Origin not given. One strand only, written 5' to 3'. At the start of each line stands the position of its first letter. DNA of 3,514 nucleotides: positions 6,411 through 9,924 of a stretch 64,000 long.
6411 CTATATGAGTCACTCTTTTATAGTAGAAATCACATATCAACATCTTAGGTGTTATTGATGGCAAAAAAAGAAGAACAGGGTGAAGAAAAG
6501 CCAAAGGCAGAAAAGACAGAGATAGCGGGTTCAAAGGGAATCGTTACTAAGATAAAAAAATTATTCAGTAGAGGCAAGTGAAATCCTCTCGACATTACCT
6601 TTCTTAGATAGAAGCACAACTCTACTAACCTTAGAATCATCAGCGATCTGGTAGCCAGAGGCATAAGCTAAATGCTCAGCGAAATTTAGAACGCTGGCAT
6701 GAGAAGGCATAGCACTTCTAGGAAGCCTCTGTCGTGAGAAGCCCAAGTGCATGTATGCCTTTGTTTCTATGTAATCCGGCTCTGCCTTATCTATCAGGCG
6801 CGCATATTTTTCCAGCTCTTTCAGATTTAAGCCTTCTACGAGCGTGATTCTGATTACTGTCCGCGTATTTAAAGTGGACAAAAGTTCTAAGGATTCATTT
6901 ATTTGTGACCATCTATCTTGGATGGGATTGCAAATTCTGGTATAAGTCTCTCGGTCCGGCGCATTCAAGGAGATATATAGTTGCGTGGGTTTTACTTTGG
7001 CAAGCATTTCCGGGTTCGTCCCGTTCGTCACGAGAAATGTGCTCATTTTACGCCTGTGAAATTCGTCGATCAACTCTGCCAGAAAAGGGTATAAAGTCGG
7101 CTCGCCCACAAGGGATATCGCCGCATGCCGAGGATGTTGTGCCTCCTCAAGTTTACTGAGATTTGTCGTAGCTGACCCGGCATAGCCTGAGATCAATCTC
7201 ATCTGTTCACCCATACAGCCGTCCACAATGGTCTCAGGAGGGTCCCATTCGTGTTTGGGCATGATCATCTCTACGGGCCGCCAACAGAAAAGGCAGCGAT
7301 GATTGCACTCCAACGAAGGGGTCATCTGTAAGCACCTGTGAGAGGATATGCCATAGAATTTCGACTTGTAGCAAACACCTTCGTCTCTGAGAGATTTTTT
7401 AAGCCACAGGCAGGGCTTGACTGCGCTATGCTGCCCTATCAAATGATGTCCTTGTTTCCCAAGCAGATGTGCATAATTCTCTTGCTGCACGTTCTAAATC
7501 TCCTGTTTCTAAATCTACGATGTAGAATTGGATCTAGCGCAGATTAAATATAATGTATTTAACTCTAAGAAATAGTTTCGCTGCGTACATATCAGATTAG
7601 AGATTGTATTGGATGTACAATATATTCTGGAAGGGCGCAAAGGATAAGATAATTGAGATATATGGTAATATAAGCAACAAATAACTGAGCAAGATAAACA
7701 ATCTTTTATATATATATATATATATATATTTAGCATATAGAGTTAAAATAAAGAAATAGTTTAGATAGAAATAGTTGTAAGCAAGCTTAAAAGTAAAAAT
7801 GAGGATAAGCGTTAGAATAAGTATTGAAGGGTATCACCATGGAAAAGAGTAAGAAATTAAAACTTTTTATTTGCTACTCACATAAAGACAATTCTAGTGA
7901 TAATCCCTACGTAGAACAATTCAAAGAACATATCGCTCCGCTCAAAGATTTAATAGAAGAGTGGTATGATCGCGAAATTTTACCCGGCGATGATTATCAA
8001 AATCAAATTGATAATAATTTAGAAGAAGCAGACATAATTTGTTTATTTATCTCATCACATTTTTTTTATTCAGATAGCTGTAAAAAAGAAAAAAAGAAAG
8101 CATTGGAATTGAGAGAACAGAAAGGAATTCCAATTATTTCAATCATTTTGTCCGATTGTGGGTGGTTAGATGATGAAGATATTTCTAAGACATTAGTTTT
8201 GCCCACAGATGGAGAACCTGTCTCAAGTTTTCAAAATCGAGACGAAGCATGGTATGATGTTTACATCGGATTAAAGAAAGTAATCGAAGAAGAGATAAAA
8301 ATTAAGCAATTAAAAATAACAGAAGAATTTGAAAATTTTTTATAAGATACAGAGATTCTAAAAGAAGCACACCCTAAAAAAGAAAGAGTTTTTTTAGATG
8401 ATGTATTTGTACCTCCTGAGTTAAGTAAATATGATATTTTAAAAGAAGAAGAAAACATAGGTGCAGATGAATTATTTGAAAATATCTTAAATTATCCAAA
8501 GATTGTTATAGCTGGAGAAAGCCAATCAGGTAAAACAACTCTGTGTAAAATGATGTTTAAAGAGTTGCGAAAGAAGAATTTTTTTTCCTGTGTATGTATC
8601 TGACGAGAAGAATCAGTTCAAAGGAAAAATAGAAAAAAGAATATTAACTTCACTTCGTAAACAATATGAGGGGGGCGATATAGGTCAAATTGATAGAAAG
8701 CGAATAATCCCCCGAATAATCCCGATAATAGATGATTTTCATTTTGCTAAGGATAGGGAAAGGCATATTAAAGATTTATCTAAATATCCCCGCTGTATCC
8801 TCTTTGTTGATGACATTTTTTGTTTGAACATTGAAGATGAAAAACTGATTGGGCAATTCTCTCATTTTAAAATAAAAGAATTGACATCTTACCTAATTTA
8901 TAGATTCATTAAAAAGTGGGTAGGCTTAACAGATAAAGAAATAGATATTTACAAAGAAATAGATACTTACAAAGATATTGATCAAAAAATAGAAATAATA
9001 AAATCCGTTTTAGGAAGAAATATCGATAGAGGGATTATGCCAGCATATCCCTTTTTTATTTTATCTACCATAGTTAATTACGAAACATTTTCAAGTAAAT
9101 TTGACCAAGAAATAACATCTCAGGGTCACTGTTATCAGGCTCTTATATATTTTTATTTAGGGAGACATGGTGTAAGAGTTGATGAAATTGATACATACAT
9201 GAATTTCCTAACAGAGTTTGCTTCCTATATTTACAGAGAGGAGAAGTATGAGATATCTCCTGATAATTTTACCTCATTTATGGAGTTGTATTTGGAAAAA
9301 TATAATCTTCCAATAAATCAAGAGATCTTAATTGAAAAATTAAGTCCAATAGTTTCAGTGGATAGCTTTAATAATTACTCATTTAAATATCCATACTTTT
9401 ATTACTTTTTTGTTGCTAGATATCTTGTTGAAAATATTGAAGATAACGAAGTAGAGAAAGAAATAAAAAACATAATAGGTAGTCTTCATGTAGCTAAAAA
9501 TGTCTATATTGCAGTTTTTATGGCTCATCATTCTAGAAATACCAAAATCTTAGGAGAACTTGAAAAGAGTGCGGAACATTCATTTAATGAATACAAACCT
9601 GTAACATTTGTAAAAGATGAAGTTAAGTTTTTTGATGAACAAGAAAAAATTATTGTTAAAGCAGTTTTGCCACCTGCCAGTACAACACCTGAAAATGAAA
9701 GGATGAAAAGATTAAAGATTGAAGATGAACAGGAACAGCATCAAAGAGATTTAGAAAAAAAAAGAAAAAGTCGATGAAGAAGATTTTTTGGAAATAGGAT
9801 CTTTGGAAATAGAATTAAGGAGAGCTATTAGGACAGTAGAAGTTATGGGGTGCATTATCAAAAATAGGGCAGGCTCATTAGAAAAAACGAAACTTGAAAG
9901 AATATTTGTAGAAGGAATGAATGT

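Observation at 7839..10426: Single ~860-codon TIR / P-loop (STAND-like) NTPase / helical-sensor gene in an archaeal A+T-rich island: defence-type architecture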

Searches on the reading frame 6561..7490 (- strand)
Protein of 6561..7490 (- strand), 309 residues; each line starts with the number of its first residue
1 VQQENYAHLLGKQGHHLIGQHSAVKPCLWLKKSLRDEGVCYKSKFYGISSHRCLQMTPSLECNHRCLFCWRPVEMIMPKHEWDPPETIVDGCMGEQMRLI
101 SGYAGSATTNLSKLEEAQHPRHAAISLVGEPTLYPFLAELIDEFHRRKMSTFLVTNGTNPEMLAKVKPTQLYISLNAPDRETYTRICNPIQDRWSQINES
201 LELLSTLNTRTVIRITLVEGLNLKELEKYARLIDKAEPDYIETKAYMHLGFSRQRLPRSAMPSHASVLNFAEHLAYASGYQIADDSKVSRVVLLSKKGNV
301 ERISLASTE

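Call 44: find_homologous_proteins(query=window:6561-7490:-, max_evalue=1e-40)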
Query window:6561-7490:- (309 aa): 7464 proteins with E <= 1e-40 among 8000 candidates; the best 120 are listed.
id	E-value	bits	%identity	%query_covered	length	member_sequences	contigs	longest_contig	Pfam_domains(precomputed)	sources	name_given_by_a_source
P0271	9.9e-188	641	89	100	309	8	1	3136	PF04055.28,PF08608.18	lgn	-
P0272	2.2e-172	591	82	100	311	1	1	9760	PF04055.28,PF08608.18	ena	-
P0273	8.0e-168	576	79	99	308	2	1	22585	PF04055.28,PF08608.18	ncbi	-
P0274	2.0e-165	568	80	97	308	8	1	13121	PF04055.28,PF08608.18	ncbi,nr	ncbi:MAG: 4-demethylwyosine synthase TYW1 [Methanocellales archaeon]|nr:4-demethylwyosine synthase T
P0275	1.0e-142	493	68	95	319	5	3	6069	PF04055.28,PF08608.18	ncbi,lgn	-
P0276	2.5e-138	479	68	93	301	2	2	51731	PF04055.28,PF08608.18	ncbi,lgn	-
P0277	6.1e-138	477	68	93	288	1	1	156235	PF04055.28,PF08608.18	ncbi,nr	ncbi:MAG: 4-demethylwyosine synthase TYW1 [Methanocellales archaeon]|nr:4-demethylwyosine synthase T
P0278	7.1e-133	461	89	76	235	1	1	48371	PF04055.28,PF08608.18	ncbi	-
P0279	7.1e-129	448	62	95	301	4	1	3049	PF04055.28,PF08608.18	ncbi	ncbi:MAG: 4-demethylwyosine synthase TYW1 [Halobacteria archaeon]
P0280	1.3e-126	440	59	98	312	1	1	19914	PF04055.28,PF08608.18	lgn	-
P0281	1.7e-126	440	84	76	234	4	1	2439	PF04055.28,PF08608.18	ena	-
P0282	1.2e-125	437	63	93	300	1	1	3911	PF04055.28,PF08608.18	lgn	-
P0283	2.2e-125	436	60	94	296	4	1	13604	PF04055.28,PF08608.18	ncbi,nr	ncbi:MAG: 4-demethylwyosine synthase TYW1 [Halobacteriota archaeon]|nr:4-demethylwyosine synthase TY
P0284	1.8e-124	433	63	95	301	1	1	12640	PF04055.28,PF08608.18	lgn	-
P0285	2.5e-124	433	83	76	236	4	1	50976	PF04055.28,PF08608.18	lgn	-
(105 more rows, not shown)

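Call 46: find_encoding_contigs(protein=P0273, flank=8000, max_places=1)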
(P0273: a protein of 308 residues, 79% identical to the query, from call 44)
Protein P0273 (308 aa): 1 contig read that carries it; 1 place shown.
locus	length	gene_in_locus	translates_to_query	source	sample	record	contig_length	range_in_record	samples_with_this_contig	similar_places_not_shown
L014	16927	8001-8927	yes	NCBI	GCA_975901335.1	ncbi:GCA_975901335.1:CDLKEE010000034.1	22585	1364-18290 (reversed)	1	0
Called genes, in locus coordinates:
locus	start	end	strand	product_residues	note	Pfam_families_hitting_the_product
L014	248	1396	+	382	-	-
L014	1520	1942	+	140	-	PF00037:Fer4 (faint), PF12797:Fer4_2 (weak), PF12837:Fer4_6 (faint), PF13237:Fer4_10 (faint), PF13247:Fer4_11, PF12838:Fer4_7 (weak), PF13187:Fer4_9 (weak), PF12797:Fer4_2 (weak), +6 more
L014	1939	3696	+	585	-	PF02730:AFOR_N, PF01314:AFOR_C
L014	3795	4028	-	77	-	-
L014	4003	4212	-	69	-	-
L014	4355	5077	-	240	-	PF01904:DUF72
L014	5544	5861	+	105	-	-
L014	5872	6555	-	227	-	PF00702:Hydrolase (faint), PF05116:S6PP (faint), PF08282:Hydrolase_3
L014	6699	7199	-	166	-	PF00011:HSP20, PF17886:ArsA_HSP20 (weak)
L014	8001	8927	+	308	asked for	PF04055:Radical_SAM, PF08608:Wyosine_form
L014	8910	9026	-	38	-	-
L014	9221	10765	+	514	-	PF01409:tRNA-synt_2d, PF18006:SepRS_C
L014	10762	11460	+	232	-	PF00535:Glycos_transf_2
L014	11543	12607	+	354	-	PF03773:ArsP_1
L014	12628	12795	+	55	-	-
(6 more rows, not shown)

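Call 47: find_encoding_contigs(protein=P0274, flank=8000, max_places=1)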
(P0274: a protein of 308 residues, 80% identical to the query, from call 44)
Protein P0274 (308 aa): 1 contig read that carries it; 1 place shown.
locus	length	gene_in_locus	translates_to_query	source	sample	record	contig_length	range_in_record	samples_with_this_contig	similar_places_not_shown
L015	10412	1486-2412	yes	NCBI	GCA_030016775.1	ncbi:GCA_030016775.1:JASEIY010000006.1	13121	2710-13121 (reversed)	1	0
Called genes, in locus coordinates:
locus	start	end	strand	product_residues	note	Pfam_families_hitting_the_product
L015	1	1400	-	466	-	PF02366:PMT (weak), PF13231:PMT_2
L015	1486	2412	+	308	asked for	PF04055:Radical_SAM, PF08608:Wyosine_form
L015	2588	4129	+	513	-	PF17759:tRNA_synthFbeta (faint), PF01409:tRNA-synt_2d, PF18006:SepRS_C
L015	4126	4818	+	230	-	PF00535:Glycos_transf_2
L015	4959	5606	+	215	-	PF03773:ArsP_1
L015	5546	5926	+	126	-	PF03773:ArsP_1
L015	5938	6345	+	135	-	PF13192:Thioredoxin_3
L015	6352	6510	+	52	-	-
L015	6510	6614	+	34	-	PF00582:Usp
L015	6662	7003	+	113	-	PF12840:HTH_20 (faint), PF01022:HTH_5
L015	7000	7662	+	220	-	PF04493:Endonuclease_5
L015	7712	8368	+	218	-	PF01982:CTP-dep_RFKase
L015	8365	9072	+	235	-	PF00926:DHBP_synthase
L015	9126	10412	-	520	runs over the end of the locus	PF02163:Peptidase_M50, PF00595:PDZ (faint), PF13180:PDZ_2 (weak), PF17820:PDZ_6 (faint), PF13180:PDZ_2 (weak)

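Call 48: find_encoding_contigs(protein=P0278, flank=8000, max_places=1)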
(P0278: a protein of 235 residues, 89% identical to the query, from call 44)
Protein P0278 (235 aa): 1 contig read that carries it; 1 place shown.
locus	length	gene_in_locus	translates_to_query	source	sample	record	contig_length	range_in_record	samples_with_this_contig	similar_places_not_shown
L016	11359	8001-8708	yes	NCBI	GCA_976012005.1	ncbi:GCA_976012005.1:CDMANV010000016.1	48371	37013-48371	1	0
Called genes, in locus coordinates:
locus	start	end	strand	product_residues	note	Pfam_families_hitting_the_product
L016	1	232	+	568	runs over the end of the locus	PF03485:Arg_tRNA_synt_N, PF00750:tRNA-synt_1d, PF05746:DALR_1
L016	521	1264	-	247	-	PF00535:Glycos_transf_2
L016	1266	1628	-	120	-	PF00892:EamA (weak)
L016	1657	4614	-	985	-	PF02366:PMT, PF13231:PMT_2, PF16192:PMT_4TMC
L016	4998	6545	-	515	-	-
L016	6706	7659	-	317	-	-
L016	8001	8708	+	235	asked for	PF04055:Radical_SAM, PF08608:Wyosine_form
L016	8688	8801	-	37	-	-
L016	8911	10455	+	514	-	PF01409:tRNA-synt_2d, PF17759:tRNA_synthFbeta (weak), PF18006:SepRS_C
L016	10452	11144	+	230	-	PF00535:Glycos_transf_2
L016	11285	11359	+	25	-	?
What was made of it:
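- Checked: The 519-aa gene beyond taw1 is SepRS. argS is the 568-aa ORF at 14844-16550 (calls 44, 46-48).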

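Call 50: search_protein_families(library=padloc, max_evalue=0.01, proteins=[L016:6706-7659:-, L016:4998-6545:-])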
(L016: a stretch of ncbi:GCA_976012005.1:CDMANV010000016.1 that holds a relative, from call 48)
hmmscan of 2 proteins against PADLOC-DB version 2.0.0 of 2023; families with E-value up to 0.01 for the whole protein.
L016:6706-7659:- (317 aa): 0 families

L016:4998-6545:- (515 aa): 0 families

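Call 51: search_protein_families(library=pfam, max_evalue=0.01, proteins=[L016:6706-7659:-, L016:4998-6545:-])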
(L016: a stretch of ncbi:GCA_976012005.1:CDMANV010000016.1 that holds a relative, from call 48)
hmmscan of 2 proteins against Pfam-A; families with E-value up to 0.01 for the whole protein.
L016:6706-7659:- (317 aa): 0 families

L016:4998-6545:- (515 aa): 0 families

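Call 74: search_protein_families(library=ncbifam, max_evalue=0.1, proteins=[L016:6706-7659:-, L016:4998-6545:-])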
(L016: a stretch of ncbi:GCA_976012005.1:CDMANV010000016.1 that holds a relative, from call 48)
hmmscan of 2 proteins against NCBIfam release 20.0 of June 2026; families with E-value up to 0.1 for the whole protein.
L016:6706-7659:- (317 aa): 0 families

L016:4998-6545:- (515 aa): 1 family
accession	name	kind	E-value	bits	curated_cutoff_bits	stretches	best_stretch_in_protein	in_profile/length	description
NF041156.1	FolD_Thplmales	equivalog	0.039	13.1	480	1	255-316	3-63/277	bifunctional methylenetetrahydrofolate dehydrogenase/methenyltetrahydrofolate cyclohydrolase FolD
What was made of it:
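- Tried and rejected: The alternative cargo in L016 gave no Pfam, PADLOC or NCBIfam hit (calls 50, 51, 74).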

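Call 75: find_homologous_proteins(query=L016:4998-6545:-, max_evalue=0.001)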
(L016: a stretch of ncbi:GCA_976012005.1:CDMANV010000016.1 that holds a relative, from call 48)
Query L016:4998-6545:- (515 aa): 27 proteins with E <= 0.001 among 8000 candidates.
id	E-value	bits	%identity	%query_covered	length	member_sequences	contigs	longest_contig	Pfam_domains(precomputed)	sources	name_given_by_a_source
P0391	0.0e+0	1190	100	100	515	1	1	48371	-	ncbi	-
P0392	8.6e-179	613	53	98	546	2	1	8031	-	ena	-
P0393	7.2e-177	607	52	98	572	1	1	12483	-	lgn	-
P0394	9.3e-177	607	52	98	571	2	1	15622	-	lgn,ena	-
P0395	1.1e-175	603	52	98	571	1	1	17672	-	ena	-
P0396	2.6e-146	506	48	95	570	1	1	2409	-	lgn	-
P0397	8.9e-146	504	48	94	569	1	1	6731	-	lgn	-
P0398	3.0e-139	483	45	95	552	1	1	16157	-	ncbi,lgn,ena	-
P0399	2.7e-138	480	45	95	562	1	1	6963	-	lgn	-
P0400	2.4e-136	473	43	96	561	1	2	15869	-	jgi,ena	-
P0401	1.0e-135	471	44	96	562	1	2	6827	-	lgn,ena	-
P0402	3.1e-135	470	44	99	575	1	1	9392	-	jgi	-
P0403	3.4e-135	470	45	95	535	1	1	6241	-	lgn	-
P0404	4.7e-135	469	44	96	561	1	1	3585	-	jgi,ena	-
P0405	8.6e-132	458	43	96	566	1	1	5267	-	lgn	-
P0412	8.1e-122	425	43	98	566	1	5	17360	-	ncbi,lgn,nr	ncbi:MAG: hypothetical protein O8C64_01100 [Candidatus Methanoperedens sp.]|nr:hypothetical protein 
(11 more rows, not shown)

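Call 76: find_encoding_contigs(protein=P0412, flank=5000, max_places=2)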
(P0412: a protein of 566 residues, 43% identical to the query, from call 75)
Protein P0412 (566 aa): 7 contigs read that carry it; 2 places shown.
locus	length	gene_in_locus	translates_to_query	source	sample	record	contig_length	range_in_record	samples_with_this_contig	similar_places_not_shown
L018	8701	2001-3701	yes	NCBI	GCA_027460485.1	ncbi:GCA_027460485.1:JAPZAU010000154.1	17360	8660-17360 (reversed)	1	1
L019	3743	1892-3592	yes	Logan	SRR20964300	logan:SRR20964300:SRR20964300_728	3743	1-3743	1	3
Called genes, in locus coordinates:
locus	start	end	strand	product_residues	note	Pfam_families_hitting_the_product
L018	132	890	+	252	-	PF13186:SPASM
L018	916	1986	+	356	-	PF10050:DUF2284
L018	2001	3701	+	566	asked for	-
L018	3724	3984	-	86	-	-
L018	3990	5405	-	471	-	PF04879:Molybdop_Fe4S4 (weak)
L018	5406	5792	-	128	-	-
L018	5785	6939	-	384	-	PF04422:FrhB_FdhB_N, PF04432:FrhB_FdhB_C, PF12838:Fer4_7 (faint), PF12797:Fer4_2 (faint), PF13183:Fer4_8, PF13187:Fer4_9 (weak), PF13237:Fer4_10 (weak), PF00037:Fer4 (weak), +4 more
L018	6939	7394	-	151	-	PF02662:FlpD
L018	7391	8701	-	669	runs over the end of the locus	PF00890:FAD_binding_2 (weak), PF12831:FAD_oxidored (weak), PF13450:NAD_binding_8 (weak), PF13187:Fer4_9, PF12838:Fer4_7, PF13187:Fer4_9, PF13237:Fer4_10, PF14697:Fer4_21, +13 more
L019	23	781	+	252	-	PF13186:SPASM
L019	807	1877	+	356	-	PF10050:DUF2284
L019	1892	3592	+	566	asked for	-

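Call 77: find_encoding_contigs(protein=P0395, flank=5000, max_places=1)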
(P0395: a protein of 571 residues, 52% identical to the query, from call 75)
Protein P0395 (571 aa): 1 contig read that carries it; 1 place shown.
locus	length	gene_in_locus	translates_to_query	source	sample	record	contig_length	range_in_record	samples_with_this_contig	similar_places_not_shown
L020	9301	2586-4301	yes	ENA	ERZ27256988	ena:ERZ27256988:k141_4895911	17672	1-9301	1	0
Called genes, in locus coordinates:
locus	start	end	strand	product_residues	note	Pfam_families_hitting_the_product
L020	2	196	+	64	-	?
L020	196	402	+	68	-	-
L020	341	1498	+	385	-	PF04055:Radical_SAM, PF13186:SPASM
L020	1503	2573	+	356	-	PF10050:DUF2284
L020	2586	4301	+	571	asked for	-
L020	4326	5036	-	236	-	-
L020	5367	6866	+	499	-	PF12161:HsdM_N, PF02384:N6_Mtase, PF01170:UPF0020 (faint), PF05175:MTS (weak)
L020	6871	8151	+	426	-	PF01420:Methylase_S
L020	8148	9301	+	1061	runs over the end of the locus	PF04313:HSDR_N, PF04851:ResIII, PF18766:SWI2_SNF2, PF22679:T1R_D3-like, PF11867:T1RH-like_C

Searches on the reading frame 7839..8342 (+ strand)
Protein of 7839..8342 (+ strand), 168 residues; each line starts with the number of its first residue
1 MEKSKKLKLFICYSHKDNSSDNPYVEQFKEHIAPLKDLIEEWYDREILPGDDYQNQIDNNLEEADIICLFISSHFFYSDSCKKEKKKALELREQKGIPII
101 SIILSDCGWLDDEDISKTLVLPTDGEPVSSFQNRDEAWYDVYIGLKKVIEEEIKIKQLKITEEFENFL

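Call 73: search_solved_structures(query=window:7839-8342:+, max_evalue=10, show_alignments=5)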
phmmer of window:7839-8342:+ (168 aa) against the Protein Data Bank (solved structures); distinct sequences matched with E-value up to 10: 4.
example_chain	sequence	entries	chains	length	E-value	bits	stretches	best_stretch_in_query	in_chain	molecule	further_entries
9mud_K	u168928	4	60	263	3.3e-05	27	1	15-111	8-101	Cat1 (CRISPR associated TIR 1) pentagonal filament | Cat1 (CRISPR associated TIR 1) pentagonal filament assembly | Cat1 (CRISPR-associated TIR 1)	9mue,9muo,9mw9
3h16_A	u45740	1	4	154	0.024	17.7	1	39-92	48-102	TIR protein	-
2etv_A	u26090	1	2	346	0.83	12.7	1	84-121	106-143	iron(III) ABC transporter, periplasmic iron-binding protein, putative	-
4c7m_A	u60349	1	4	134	1.2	12.1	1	29-82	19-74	Toll/interleukin-1 receptor domain-containing protein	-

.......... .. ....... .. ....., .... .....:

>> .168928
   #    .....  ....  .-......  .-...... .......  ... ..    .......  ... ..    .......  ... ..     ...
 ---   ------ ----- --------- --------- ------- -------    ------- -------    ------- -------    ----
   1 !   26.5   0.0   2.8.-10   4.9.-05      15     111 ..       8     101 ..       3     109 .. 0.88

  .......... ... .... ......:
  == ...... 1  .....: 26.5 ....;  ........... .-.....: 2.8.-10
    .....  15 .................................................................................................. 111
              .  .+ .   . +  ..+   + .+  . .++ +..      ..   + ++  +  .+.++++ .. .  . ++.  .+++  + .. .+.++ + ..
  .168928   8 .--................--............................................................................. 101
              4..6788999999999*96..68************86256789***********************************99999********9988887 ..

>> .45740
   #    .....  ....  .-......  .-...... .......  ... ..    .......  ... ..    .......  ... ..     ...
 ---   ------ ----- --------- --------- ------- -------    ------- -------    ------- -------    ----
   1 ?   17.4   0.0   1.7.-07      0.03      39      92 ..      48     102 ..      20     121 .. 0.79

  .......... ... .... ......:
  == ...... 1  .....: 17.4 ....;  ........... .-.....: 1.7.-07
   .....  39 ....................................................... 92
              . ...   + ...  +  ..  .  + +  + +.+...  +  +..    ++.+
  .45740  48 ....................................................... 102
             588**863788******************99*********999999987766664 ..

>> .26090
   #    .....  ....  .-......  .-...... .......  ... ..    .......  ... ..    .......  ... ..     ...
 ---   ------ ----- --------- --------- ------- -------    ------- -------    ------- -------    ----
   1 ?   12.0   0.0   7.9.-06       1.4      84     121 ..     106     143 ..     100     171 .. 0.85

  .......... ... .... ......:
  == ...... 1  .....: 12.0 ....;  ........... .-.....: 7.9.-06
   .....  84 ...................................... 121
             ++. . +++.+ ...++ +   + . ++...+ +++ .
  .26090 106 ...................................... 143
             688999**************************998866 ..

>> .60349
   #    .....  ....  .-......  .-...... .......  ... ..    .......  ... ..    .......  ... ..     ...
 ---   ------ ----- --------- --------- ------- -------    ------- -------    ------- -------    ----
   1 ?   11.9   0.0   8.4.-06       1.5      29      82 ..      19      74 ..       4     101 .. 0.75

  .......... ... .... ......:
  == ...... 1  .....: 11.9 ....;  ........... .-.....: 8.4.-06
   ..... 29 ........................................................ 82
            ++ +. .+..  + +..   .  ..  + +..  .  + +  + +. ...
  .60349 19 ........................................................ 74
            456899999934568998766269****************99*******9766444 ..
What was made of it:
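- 7839..8342 (+): TIR domain segment (168 codons, frame 0). The candidate catalytic Glu is E84 in SDSCKKE. It aligns to Cat1 (9mud) and PdTIR (3h16) with Glu on Glu (call 73).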

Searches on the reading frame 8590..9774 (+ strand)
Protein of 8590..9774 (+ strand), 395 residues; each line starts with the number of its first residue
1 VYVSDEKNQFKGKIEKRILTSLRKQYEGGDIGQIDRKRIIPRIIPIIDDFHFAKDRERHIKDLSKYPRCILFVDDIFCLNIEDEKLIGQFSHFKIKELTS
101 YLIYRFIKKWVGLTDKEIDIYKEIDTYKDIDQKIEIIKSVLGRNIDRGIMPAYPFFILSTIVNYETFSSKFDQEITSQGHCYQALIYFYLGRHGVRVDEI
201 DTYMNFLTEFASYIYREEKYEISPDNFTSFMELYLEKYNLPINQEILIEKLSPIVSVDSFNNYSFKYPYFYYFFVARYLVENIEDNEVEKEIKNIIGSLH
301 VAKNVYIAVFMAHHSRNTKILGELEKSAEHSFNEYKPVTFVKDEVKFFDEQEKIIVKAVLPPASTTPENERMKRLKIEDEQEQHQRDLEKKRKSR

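Call 65: find_encoding_contigs(protein=window:8590-9774:+, flank=3000, max_places=6)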
Protein window:8590-9774:+ (395 aa): 2 contigs read that carry it; 1 place shown.
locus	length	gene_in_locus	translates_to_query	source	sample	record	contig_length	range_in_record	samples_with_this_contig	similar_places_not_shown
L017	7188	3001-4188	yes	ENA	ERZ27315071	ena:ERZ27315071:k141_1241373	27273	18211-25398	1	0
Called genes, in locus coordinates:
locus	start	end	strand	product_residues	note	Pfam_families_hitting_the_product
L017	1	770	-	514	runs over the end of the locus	PF17759:tRNA_synthFbeta (faint), PF01409:tRNA-synt_2d, PF18006:SepRS_C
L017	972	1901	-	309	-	PF04055:Radical_SAM, PF08608:Wyosine_form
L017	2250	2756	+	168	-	PF01582:TIR (weak), PF13676:TIR_2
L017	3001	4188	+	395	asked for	-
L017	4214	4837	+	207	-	-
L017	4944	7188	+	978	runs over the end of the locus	PF02366:PMT, PF13231:PMT_2, PF16192:PMT_4TMC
